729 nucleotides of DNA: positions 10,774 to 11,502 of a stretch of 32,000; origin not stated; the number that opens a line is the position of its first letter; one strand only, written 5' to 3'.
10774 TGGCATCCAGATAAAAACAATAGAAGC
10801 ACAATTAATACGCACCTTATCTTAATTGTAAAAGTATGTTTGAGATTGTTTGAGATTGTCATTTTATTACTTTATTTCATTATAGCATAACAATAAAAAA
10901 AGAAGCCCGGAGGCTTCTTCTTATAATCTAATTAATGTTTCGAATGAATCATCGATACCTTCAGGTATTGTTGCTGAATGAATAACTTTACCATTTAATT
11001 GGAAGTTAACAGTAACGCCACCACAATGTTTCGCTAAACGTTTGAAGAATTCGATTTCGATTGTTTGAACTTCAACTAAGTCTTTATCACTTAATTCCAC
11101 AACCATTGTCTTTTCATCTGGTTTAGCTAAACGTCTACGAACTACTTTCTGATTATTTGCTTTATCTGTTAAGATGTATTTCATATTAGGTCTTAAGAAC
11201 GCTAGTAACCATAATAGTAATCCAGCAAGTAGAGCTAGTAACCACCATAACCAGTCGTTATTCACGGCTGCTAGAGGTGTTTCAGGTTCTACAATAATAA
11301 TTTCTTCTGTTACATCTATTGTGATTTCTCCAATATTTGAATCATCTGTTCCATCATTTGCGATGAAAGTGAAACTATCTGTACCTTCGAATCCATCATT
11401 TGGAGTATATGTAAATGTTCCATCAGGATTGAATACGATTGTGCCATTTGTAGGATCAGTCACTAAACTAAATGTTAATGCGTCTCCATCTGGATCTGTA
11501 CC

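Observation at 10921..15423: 1500-aa cadherin-like repeat adhesin anchored by a C-terminal TM helix instead of a wall-sorting signal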

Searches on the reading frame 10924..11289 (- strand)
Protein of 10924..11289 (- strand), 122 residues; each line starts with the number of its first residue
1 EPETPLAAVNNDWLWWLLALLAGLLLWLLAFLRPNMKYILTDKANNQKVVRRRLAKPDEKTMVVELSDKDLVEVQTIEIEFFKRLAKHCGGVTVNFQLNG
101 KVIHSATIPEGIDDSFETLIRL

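Call 8: find_homologous_proteins(query=window:10924-11289:-, max_evalue=0.01)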
Query seq(122 aa) (122 aa): 2 proteins with E <= 0.01 among 847 candidates.
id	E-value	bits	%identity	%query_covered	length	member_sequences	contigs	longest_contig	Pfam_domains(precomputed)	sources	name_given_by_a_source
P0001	2.3e-40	155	80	71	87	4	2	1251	-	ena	-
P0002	1.8e-32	130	71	71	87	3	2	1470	-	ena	-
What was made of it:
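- Tried and rejected: It returned only two 87-aa entries (call 8).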

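Call 11: find_encoding_contigs(protein=P0001, flank=10000)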
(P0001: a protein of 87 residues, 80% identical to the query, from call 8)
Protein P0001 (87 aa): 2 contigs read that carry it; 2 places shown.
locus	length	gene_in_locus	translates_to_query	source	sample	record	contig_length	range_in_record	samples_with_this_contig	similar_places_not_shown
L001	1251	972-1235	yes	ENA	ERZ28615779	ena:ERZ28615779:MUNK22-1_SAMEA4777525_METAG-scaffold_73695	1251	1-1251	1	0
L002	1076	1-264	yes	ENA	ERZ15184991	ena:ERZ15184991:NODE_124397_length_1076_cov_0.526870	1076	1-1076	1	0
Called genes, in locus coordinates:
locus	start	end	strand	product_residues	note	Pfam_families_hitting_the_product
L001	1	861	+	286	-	?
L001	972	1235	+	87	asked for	-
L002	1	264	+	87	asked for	?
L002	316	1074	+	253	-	?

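Call 12: find_encoding_contigs(protein=P0002, flank=10000)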
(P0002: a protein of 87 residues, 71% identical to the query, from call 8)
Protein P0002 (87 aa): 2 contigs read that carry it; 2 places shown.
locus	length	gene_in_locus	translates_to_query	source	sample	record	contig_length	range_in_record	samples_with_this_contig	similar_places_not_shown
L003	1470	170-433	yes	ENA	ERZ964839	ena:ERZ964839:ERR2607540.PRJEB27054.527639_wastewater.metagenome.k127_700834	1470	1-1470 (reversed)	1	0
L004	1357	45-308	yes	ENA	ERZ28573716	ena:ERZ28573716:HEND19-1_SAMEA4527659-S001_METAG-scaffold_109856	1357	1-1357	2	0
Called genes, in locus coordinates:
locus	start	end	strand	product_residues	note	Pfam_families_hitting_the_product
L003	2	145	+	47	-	?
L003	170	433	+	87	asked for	-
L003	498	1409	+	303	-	PF01841:Transglut_core, PF04473:DUF553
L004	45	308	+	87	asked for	-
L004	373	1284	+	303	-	PF01841:Transglut_core, PF04473:DUF553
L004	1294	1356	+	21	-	?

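Call 44: find_homologous_proteins(query=A3, max_evalue=0.001)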
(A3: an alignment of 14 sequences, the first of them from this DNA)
Query A3 (14 sequences) (122 aa, profile of the alignment): 9 proteins with E <= 0.001 among 3609 candidates.
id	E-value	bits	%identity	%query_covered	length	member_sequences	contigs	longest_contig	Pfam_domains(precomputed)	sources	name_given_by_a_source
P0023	1.4e-44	169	39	100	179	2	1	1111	PF17963.8,PF17892.8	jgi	-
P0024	8.8e-42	160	35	100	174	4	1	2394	PF17963.8,PF17892.8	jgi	jgi:hypothetical protein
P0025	3.6e-41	158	34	100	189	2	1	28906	PF17963.8,PF17892.8,PF17803.8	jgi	-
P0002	6.8e-32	128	71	71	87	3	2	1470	-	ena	-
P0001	1.5e-31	127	80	71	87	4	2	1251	-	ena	-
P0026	1.0e-25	108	27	68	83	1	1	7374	-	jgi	jgi:hypothetical protein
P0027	2.1e-25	107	42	73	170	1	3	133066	-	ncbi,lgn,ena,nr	ncbi:MAG: hypothetical protein FD133_1235 [Erysipelotrichaceae bacterium]|nr:MAG: hypothetical prote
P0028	5.6e-18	83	23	63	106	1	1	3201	-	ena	-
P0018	2.5e-14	71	36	50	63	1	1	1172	-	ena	-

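Call 45: find_encoding_contigs(protein=P0025, flank=10000, max_places=3)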
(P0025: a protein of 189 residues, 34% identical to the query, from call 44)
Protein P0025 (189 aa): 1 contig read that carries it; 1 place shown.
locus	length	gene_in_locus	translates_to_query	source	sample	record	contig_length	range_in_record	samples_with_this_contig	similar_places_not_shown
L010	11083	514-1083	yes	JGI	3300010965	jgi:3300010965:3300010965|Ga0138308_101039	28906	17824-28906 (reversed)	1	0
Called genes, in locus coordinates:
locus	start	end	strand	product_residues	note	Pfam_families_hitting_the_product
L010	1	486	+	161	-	?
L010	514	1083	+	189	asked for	PF17803:Cadherin_4 (weak), PF17892:Cadherin_5, PF17963:Big_9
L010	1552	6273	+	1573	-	PF00092:VWA, PF13519:VWA_2, PF17892:Cadherin_5, PF17963:Big_9, PF17803:Cadherin_4, PF17892:Cadherin_5, PF17963:Big_9, PF17803:Cadherin_4, +27 more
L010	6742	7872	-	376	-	PF01546:Peptidase_M20, PF07687:M20_dimer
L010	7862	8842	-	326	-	PF01118:Semialdhyde_dh, PF02774:Semialdhyde_dhC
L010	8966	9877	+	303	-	PF00892:EamA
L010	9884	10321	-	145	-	PF13291:ACT_4 (faint)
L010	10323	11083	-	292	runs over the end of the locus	PF00288:GHMP_kinases_N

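Call 46: find_encoding_contigs(protein=P0027, flank=10000, max_places=3)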
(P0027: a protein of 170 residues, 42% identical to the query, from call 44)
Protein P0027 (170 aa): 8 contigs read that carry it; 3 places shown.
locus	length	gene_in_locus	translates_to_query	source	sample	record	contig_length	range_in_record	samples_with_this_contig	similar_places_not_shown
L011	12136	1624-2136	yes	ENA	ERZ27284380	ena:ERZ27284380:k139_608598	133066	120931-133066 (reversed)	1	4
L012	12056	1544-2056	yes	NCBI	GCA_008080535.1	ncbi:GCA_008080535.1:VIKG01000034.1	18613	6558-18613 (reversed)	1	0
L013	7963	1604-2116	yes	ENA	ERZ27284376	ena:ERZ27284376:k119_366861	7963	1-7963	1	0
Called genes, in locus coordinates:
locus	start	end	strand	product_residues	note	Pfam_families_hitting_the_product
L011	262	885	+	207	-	PF03591:AzlC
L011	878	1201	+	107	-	PF05437:AzlD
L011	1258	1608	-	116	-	PF13683:rve_3 (weak), PF13333:rve_2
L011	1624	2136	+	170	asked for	-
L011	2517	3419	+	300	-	PF00892:EamA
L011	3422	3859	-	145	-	-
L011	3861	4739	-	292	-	PF00288:GHMP_kinases_N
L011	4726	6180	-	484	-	PF14821:Thr_synth_N, PF00291:PALP, PF24857:THR4_C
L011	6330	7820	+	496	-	PF02074:Peptidase_M32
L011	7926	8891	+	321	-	-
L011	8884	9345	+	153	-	PF21211:FkbH_N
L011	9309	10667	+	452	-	-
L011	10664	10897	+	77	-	-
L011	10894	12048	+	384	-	PF03062:MBOAT, PF13813:MBOAT_2 (weak)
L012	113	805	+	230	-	PF03591:AzlC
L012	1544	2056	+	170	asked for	-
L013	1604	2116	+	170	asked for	-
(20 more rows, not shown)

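Call 47: find_encoding_contigs(protein=P0026, flank=10000, max_places=3)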
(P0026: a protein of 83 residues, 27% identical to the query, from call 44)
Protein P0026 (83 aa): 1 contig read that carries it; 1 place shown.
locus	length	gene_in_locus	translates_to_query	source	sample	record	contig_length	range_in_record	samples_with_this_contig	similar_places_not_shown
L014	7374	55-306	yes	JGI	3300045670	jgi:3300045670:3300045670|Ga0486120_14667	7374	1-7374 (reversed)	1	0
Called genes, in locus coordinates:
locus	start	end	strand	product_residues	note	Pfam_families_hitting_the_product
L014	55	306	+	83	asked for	-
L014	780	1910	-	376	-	PF01546:Peptidase_M20, PF07687:M20_dimer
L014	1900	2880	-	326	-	PF01118:Semialdhyde_dh, PF02774:Semialdhyde_dhC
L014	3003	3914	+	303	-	PF00892:EamA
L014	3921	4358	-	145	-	-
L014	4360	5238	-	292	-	PF00288:GHMP_kinases_N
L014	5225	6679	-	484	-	PF14821:Thr_synth_N, PF00291:PALP, PF24857:THR4_C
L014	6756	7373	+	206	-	?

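Call 55: search_solved_structures(query=A3, max_evalue=10)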
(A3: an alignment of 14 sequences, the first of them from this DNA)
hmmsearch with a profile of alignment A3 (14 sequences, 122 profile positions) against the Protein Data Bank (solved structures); distinct sequences matched with E-value up to 10: 45.
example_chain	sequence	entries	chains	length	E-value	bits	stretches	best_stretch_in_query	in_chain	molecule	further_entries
9v1j_si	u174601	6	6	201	0.2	14.8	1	54-97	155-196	40S ribosomal protein S7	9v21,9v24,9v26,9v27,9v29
9eho_FF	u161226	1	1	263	0.32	14.2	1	26-60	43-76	40S ribosomal protein S4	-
6zvj_s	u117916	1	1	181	0.36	14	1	62-103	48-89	40S ribosomal protein S7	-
6gz3_BH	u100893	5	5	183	0.36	14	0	62-103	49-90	40S ribosomal protein S7 | ribosomal protein eS7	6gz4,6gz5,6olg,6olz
8z5s_AA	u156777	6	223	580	0.39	13.9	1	12-42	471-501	Flagellar M-ring protein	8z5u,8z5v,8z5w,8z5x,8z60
6zn5_H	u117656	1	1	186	0.39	13.8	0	62-103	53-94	40S ribosomal protein S7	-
7tql_H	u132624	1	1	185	0.41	13.8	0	62-103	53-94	40S ribosomal protein S7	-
3jag_HH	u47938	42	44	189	0.41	13.8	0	62-103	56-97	eS7 | Ribosomal protein eS7 | 40S ribosomal protein S7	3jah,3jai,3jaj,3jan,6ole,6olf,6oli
11hg_S7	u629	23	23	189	0.41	13.8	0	62-103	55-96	Small ribosomal subunit protein eS7 | 40S ribosomal protein S7 | eS7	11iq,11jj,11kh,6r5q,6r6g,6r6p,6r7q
5k0y_X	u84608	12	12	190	0.42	13.7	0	62-103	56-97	ribosomal protein eS7 | 40S ribosomal protein S7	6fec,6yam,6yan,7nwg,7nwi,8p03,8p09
7nwh_HH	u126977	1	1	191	0.43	13.7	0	62-103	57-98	S7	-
6qzp_SH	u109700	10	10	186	0.44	13.7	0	62-103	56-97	40S ribosomal protein S7 | Small ribosomal subunit protein eS7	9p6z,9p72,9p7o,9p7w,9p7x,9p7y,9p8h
6yal_J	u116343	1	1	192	0.44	13.7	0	62-103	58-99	40S ribosomal protein eS7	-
22tu_SH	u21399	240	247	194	0.45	13.7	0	62-103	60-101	40S ribosomal protein S7 | Ribosomal protein eS7 | 40S RIBOSOMAL PROTEIN ES7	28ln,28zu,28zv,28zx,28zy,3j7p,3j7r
8z4d_1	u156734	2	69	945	0.54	13.4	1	12-42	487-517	Flagellar M-ring protein,Flagellar motor switch protein FliG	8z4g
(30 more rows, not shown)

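Call 56: search_protein_families(library=pfam, alignment_id=A3, max_evalue=10)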
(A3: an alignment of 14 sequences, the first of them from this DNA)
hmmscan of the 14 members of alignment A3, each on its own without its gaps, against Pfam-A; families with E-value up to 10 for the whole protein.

A. member 1, seq(122 aa): 1 family
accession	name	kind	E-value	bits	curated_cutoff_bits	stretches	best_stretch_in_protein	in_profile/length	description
PF07099.16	DUF1361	-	0.063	13.6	25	1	16-47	27-56/169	Protein of unknown function (DUF1361)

B. families by the number of members that match (of 14 scanned): 13 families
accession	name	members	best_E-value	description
PF13567.11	DUF4131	2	3.6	Domain of unknown function (DUF4131)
PF03596.19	Cad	1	0.014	Cadmium resistance transporter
PF17509.7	DUF5440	1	0.015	Family of unknown function (DUF5440)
PF22254.1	TFA2_E-tether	1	0.03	Tfa2 E-tether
PF23996.1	DUF7314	1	0.049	Domain of unknown function (DUF7314)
PF07099.16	DUF1361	1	0.063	Protein of unknown function (DUF1361)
PF06433.17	Me-amine-dh_H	1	0.082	Methylamine dehydrogenase heavy chain (MADH)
PF03739.19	LptF_LptG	1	0.093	Lipopolysaccharide export system permease LptF/LptG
PF24970.1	ARM_RUK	1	0.11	RUNKEL ARM-repeat domain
PF14132.11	DUF4299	1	0.12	Domain of unknown function (DUF4299)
PF23650.1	DUF7148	1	0.17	Domain of unknown function (DUF7148)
PF06779.20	MFS_4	1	0.2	Uncharacterised MFS-type transporter YbfB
PF12073.14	DUF3553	1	0.2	Protein of unknown function (DUF3553)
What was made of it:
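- On PilZ domain (considered for the tail): No PilZ hit at E<=10 for 14 tails (call 56).
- No PilZ hit appeared in Pfam at E<=10 for any of the 14 tails (call 56).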

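Call 60: predict_structure(alignment_id=A4)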
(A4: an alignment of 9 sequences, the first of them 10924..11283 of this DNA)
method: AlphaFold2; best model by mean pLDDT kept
length: 120 residues; sequences in the alignment: 9
mean_pLDDT: 81.1   pTM: 0.61
mean pLDDT of the five models: 81.1, 79.6, 79.1, 73.2, 69.1
residues with pLDDT >= 90: 7; 70-90: 96; 50-70: 15; < 50: 2
segments of 3 or more residues with pLDDT < 50: none
pLDDT, mean of each block of 10 residues (from residue 1): 59 89 81 85 86 75 74 85 83 86 86 84
secondary structure, 60 per line:
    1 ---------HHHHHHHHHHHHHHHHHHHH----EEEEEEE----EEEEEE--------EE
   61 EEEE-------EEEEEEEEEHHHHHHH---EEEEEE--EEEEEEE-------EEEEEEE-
elements in order: H10-29 E34-40 E45-50 E59-64 E72-80 H81-87 E91-96 E99-105 E113-119
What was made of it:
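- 11194..11253 (-): Trp/Leu-rich transmembrane helix, aa 1391-1410. AF2 models a helix here (call 60).
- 10924..11193 (-): Cytoplasmic tail, aa 1411-1500. The conserved 87-aa domain begins at M1414. AF2 gives pLDDT 81 and a 7-strand beta-sandwich with a short helix (call 60).
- AF2 gives pLDDT 81: a helix followed by a 7-strand beta domain (call 60).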

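Call 65: fold_search(model_id=the predicted structure, library=pdb)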
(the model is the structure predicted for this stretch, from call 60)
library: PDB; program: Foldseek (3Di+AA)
matches with E <= 10: 317; with E <= 0.001: 0
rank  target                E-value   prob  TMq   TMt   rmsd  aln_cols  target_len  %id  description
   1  3rj2                  3.9e-02  0.97  0.42  0.38   5.3        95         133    9  Structural and functional characterization of a novel histone H3 binding protein ORF158L from the Singapore grouper irid (released 2012-02-29)
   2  2wxt                  9.1e-02  0.91  0.42  0.17   6.3       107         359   16  Clostridium perfringens alpha-toxin strain NCTC8237 (released 2009-11-17)
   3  1ca1                  2.1e-01  0.72  0.39  0.15   6.5       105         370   15  ALPHA-TOXIN FROM CLOSTRIDIUM PERFRINGENS (released 1999-05-04)
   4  7ttl_D                3.3e-01  0.23  0.28  0.07  10.1       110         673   14  Stable-5-LOX elongated Ha2 (4 copies ASU) (released 2022-08-31)
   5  1kho_A                3.7e-01  0.57  0.39  0.15   6.2       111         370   16  Crystal Structure Analysis of Clostridium perfringens alpha-Toxin Isolated from Avian Strain SWCP (released 2002-06-19)
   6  7umo_E                3.9e-01  0.14  0.27  0.21   8.0       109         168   10  Structure of Unc119-inhibitor complex. (released 2023-07-26)
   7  7ttl_C                4.2e-01  0.20  0.29  0.08   9.5       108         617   14  Stable-5-LOX elongated Ha2 (4 copies ASU) (released 2022-08-31)
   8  1qm6_A                4.4e-01  0.57  0.40  0.15   7.0       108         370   16  Closed form of Clostridium perfringens alpha-toxin strain NCTC8237 (released 1999-09-27)
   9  7ttl_B                6.4e-01  0.14  0.26  0.07   8.2       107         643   14  Stable-5-LOX elongated Ha2 (4 copies ASU) (released 2022-08-31)
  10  7ttj_A                7.2e-01  0.14  0.28  0.07   8.4       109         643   13  Stable-5-LOX elongated Ha2 (released 2022-08-31)
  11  7ttl_A                7.6e-01  0.15  0.28  0.07   8.6       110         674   14  Stable-5-LOX elongated Ha2 (4 copies ASU) (released 2022-08-31)
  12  2wxu                  8.6e-01  0.30  0.38  0.15   6.5       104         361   16  Clostridium perfringens alpha-toxin strain NCTC8237 mutant T74I (released 2009-11-17)
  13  7kq2_B                1.1e+00  0.28  0.27  0.27   5.4        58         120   12  1.98 A resolution crystal structure of Group A Streptococcus H111A HupZ-V5-His6 (released 2021-02-10)
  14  7kpz_A                1.2e+00  0.21  0.25  0.24   6.1        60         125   17  1.70 A resolution crystal structure of Group A Streptococcus HupZ-V5-His6 (released 2021-02-10)
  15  6s7t_F                1.2e+00  0.14  0.33  0.19   8.0        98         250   15  Cryo-EM structure of human oligosaccharyltransferase complex OST-B (released 2019-12-18)
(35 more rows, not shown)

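Call 68: find_related_loci(query=A3, collection=metagenome_contigs, flank=10000)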
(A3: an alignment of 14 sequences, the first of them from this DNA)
Query A3 (122 aa) in metagenome_contigs; peptide patterns used: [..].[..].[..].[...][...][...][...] (x = any residue, [..] = any of these).
179 stretches matched a pattern; 5 encode a relative of the query (tblastn E <= 1e-3); 5 distinct loci.
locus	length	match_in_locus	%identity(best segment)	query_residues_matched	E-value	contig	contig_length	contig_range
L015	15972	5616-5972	78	4-122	4e-54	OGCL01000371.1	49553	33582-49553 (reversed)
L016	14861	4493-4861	44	3-122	1e-32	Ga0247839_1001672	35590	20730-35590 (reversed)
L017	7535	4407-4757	30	1-122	8e-15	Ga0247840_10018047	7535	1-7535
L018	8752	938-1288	34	1-122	2e-12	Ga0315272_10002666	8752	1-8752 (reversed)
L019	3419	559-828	28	33-122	3e-10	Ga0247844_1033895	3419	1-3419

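Call 75: search_protein_families(library=pfam, proteins=[L016:4954-5853:+, L016:5863-6897:+, L016:6898-7194:+, L016:7191-7637:+, L016:7634-8014:+, L016:8011-8436:+, L016:8440-9504:+, L016:9520-9975:-, L016:9972-10760:-], max_evalue=0.001)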
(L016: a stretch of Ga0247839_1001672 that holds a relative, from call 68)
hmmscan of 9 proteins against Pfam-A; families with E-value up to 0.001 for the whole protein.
L016:4954-5853:+ (299 aa): 3 families
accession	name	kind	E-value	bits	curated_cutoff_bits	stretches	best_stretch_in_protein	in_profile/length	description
PF01841.26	Transglut_core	-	1.2e-22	80.7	23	1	169-266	6-105/108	Transglutaminase-like superfamily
PF04473.18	DUF553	-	6.5e-11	42.3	20.5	1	173-265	11-110/140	Transglutaminase-like domain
PF13471.12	Transglut_core3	-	0.00028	21.2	26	1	221-257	57-97/117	Transglutaminase-like superfamily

L016:5863-6897:+ (344 aa): 2 families
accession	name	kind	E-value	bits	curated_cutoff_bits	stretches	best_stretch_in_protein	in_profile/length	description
PF00482.28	T2SSF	-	4.1e-20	72.4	25.2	2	15-133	1-125/125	Type II secretion system (T2SS), protein F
PF20990.2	DUF2207_C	-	0.00013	22.2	33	0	85-179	121-187/247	Predicted membrane protein (DUF2207) C-terminal domain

L016:6898-7194:+ (98 aa): 0 families

L016:7191-7637:+ (148 aa): 1 family
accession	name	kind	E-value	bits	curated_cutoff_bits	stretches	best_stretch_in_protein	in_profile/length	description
PF16152.10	DUF4860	-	7.2e-06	26.3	25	1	47-130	5-98/98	Domain of unknown function (DUF4860)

L016:7634-8014:+ (126 aa): 0 families

L016:8011-8436:+ (141 aa): 0 families

L016:8440-9504:+ (354 aa): 5 families
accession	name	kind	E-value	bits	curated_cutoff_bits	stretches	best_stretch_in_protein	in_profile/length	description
PF00437.27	T2SSE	-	8.4e-49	166.6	24.9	1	3-337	12-341/370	Type II/IV secretion system protein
PF00005.33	ABC_tran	-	5.6e-05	24.2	25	1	122-183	6-71/137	ABC transporter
PF03215.21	Rad17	-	0.00045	20.6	23.8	1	124-156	42-74/186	Rad17 P-loop domain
PF13191.12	AAA_16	-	0.00049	21.1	32.6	0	123-214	20-119/167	AAA ATPase domain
PF13401.12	AAA_22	-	0.00065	20.4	27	0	125-179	3-61/130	AAA domain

L016:9520-9975:- (151 aa): 0 families

L016:9972-10760:- (262 aa): 3 families
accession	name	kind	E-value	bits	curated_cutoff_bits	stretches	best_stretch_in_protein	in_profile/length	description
PF08282.18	Hydrolase_3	-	1.7e-51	175.9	20.9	1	7-257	1-255/255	haloacid dehalogenase-like hydrolase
PF05116.19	S6PP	-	6.1e-12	46.1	20.3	1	174-238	150-215/247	Sucrose-6F-phosphate phosphohydrolase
PF00702.32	Hydrolase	-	1.4e-06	29.3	26.4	1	189-224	155-190/191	haloacid dehalogenase-like hydrolase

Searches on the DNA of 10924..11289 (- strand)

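Call 73: search_rna_families(sources=[L015, L016, L017, L018, L019, L012], threshold=gathering)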
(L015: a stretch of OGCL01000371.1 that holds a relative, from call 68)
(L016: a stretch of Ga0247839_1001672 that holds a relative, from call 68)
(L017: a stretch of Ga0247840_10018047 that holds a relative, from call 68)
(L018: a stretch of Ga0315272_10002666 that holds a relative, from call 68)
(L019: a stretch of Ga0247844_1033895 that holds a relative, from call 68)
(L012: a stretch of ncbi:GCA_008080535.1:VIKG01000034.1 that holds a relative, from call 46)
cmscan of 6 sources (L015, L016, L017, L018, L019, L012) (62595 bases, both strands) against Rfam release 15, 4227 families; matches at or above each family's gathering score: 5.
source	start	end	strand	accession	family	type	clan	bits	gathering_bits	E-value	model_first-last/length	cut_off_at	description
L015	3143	3231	+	RF01051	c-di-GMP-I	Cis-reg; riboswitch;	CL00126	67.8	35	3.7e-11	1-87/87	no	c-di-GMP-I riboswitch aptamer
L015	3286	3374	+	RF01051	c-di-GMP-I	Cis-reg; riboswitch;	CL00126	65.2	35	1.7e-10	1-87/87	no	c-di-GMP-I riboswitch aptamer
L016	416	500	+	RF01051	c-di-GMP-I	Cis-reg; riboswitch;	CL00126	65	35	1.8e-10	1-87/87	no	c-di-GMP-I riboswitch aptamer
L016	256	340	+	RF01051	c-di-GMP-I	Cis-reg; riboswitch;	CL00126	63.3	35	4.9e-10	1-87/87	no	c-di-GMP-I riboswitch aptamer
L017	1331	1418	+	RF01051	c-di-GMP-I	Cis-reg; riboswitch;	CL00126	60.6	35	2.2e-09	1-87/87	no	c-di-GMP-I riboswitch aptamer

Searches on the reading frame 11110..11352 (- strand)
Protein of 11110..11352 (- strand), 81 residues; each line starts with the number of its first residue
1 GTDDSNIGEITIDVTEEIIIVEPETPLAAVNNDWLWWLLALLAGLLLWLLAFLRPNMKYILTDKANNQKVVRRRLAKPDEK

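Call 93: search_protein_families(library=ncbifam, proteins=[window:11110-11352:-], max_evalue=10)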
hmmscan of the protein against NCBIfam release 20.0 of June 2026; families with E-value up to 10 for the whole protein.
seq(81 aa): 1 family
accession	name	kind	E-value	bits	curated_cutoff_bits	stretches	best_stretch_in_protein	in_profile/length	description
NF045516.2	SepX_GlpR_1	exception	0.023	14.6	160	1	27-56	203-232/293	divisome protein SepX/GlpR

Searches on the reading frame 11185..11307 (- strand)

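Call 93: search_protein_families(library=ncbifam, proteins=[window:11185-11307:-], max_evalue=10)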
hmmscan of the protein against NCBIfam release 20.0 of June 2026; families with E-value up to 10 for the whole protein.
seq(41 aa): 2 families
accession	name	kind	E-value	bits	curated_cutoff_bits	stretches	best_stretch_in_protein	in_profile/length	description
NF045516.2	SepX_GlpR_1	exception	0.024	14.5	160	1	12-39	203-230/293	divisome protein SepX/GlpR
NF033191.4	JDVT-CTERM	domain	2.3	8.2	27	1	17-33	14-30/35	JDVT-CTERM domain-containing protein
